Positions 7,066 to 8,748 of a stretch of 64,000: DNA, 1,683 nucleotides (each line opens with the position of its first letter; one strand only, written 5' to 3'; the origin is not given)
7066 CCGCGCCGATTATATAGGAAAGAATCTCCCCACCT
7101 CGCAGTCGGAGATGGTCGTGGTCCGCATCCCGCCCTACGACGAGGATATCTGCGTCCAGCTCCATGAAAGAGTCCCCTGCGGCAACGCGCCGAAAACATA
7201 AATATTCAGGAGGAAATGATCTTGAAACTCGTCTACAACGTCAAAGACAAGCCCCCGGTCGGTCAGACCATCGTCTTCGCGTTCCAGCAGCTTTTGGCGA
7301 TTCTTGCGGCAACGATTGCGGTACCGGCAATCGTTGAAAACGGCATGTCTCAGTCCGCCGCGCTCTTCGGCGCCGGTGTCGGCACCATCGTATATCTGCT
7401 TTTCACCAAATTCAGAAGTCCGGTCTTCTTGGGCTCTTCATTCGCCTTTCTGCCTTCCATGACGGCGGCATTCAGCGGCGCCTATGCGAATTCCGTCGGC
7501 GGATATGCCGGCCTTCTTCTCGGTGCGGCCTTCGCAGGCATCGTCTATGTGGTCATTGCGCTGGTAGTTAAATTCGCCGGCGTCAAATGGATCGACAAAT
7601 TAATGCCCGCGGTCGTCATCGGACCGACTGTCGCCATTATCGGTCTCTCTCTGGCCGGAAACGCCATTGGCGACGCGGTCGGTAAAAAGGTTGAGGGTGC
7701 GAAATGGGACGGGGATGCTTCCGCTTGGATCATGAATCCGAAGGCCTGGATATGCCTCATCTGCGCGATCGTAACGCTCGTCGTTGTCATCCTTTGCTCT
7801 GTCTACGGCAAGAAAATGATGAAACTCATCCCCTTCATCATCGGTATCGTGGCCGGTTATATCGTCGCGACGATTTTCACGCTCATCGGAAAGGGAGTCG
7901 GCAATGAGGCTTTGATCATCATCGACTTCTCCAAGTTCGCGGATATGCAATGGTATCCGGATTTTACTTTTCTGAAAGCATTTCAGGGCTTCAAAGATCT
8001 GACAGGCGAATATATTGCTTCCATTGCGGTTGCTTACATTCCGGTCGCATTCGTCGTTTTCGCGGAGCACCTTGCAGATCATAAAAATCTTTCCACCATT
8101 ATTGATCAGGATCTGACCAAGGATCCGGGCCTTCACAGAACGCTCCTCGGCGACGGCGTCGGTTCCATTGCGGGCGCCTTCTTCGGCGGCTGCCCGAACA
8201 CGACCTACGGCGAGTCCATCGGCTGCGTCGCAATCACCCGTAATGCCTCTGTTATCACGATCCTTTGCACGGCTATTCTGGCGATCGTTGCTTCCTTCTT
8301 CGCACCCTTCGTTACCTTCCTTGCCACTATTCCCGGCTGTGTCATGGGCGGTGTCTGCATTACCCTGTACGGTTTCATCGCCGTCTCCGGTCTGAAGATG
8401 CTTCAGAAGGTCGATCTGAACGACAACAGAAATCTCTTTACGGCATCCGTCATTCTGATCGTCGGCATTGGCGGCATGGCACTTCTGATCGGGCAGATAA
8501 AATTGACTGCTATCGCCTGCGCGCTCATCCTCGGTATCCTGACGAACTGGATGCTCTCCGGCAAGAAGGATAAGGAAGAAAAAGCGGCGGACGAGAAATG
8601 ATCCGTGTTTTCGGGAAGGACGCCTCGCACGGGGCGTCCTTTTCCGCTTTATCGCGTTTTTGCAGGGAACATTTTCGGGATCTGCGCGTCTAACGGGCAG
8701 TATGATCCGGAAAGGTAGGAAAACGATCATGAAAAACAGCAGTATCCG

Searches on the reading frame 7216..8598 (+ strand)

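Call 69: search_protein_families(library=pfam, proteins=[window:7216-8598:+], max_evalue=0.00001)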
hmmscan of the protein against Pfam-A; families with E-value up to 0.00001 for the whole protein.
window:7216-8598:+ (461 aa): 1 family
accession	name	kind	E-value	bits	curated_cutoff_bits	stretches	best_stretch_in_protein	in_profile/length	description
PF00860.26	Xan_ur_permease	-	3.2e-77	260.3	27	1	16-423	1-386/389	Permease family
